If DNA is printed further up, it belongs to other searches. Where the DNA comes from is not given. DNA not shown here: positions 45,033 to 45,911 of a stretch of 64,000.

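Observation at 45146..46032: AT-rich orphan gene wedged between ssb and yjcB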

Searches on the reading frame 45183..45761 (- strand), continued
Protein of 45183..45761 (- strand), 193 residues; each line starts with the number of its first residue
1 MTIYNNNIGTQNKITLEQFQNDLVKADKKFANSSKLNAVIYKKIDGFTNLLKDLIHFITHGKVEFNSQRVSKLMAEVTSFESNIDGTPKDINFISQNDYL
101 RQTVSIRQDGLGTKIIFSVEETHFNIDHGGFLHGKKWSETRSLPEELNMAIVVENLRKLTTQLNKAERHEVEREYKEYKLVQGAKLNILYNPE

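Call 82: fold_search(model_id=the predicted structure, library=afdb50)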
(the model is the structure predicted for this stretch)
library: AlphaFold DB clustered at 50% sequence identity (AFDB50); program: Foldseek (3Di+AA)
matches with E <= 10: 1551; with E <= 0.001: 2
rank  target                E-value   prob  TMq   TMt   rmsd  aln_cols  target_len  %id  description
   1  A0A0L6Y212            1.1e-09  1.00  0.30  0.35  10.1       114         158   82  Uncharacterized protein [Escherichia coli]
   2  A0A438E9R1            4.5e-04  1.00  0.26  0.10  11.8       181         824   15  LINE-1 retrotransposable element ORF2 protein [Vitis vinifera]
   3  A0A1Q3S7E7            1.8e-03  0.97  0.23  0.07  18.3       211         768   12  DUF4132 domain-containing protein
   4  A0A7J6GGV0            3.3e-03  1.00  0.33  0.18  10.2       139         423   15  DUF4283 domain-containing protein [Cannabis sativa]
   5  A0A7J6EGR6            3.7e-03  1.00  0.30  0.14   7.6       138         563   12  DUF4283 domain-containing protein [Cannabis sativa]
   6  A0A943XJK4            6.3e-03  0.85  0.19  0.15  21.0       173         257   10  YwmB family TATA-box binding protein
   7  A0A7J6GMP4            7.4e-03  1.00  0.33  0.16   7.8       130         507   11  DUF4283 domain-containing protein [Cannabis sativa]
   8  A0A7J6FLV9            8.4e-03  1.00  0.29  0.13  12.5       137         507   12  DUF4283 domain-containing protein [Cannabis sativa]
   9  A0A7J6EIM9            8.4e-03  0.99  0.26  0.15   8.0       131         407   11  DUF4283 domain-containing protein [Cannabis sativa]
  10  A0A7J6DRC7            9.4e-03  1.00  0.33  0.12   6.7       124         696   13  DUF4283 domain-containing protein [Cannabis sativa]
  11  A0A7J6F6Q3            9.4e-03  1.00  0.33  0.09   7.5       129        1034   13  DUF4283 domain-containing protein [Cannabis sativa]
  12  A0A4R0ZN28            9.4e-03  1.00  0.28  0.36   6.4       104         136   12  Uncharacterized protein
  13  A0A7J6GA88            1.2e-02  1.00  0.27  0.11   9.5       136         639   12  Uncharacterized protein [Cannabis sativa]
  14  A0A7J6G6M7            1.3e-02  1.00  0.29  0.08   7.5       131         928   13  DUF4283 domain-containing protein [Cannabis sativa]
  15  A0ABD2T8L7            1.6e-02  0.99  0.30  0.22  13.3       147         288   13  DUF4283 domain-containing protein [Solanum stoloniferum]
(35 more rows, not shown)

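Call 90: search_solved_structures(query=window:45183-45761:-, max_evalue=10)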
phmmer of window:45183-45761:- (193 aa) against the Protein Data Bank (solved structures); distinct sequences matched with E-value up to 10: 1.
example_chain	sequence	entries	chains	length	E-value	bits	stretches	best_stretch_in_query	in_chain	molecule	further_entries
6rqg_A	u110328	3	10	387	0.081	16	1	92-177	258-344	46 kDa surface antigen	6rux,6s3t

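Call 91: search_solved_structures(query=P0002, max_evalue=10)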
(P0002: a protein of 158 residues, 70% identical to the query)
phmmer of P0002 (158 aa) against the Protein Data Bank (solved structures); distinct sequences matched with E-value up to 10: 36.
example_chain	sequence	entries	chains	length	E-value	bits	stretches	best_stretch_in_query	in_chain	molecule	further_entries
5x7y_A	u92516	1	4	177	0.42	13.8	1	83-130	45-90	Lipocalin-Can f 6 allergen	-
6nre_A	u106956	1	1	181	0.43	13.7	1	83-130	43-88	Lipocalin-Can f 6 allergen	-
8aej_A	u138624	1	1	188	0.46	13.6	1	83-130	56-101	Lipocalin Can f 6.0101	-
1ju9_A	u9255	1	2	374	1.2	12.3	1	31-77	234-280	ALCOHOL DEHYDROGENASE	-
5cdg_A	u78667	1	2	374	1.3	12.1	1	31-76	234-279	Alcohol dehydrogenase E chain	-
1n8k_A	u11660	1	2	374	1.4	12.1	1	31-76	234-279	Alcohol Dehydrogenase E chain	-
5cdt_A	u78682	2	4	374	1.5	12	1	31-76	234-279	Alcohol dehydrogenase E chain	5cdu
5cds_A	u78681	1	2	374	1.5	12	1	31-76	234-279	Alcohol dehydrogenase E chain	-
5kj1_A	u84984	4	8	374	1.5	12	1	31-76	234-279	Alcohol dehydrogenase E chain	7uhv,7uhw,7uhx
8g2l_A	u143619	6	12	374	1.5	12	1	31-76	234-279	Alcohol dehydrogenase E chain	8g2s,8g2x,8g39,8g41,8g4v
5kje_A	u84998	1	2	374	1.5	12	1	31-76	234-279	Alcohol dehydrogenase E chain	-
1adb_A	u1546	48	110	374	1.5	12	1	31-76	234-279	ALCOHOL DEHYDROGENASE | LIVER ALCOHOL DEHYDROGENASE | ALCOHOL DEHYDROGENASE E CHAIN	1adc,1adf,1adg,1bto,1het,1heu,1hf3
5kj6_A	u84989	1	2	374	1.5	12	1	31-76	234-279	Alcohol dehydrogenase E chain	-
1axg_A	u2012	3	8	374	1.5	12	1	31-76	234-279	ALCOHOL DEHYDROGENASE | Alcohol dehydrogenase E chain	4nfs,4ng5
6o91_A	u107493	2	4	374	1.5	12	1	31-76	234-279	Alcohol dehydrogenase E chain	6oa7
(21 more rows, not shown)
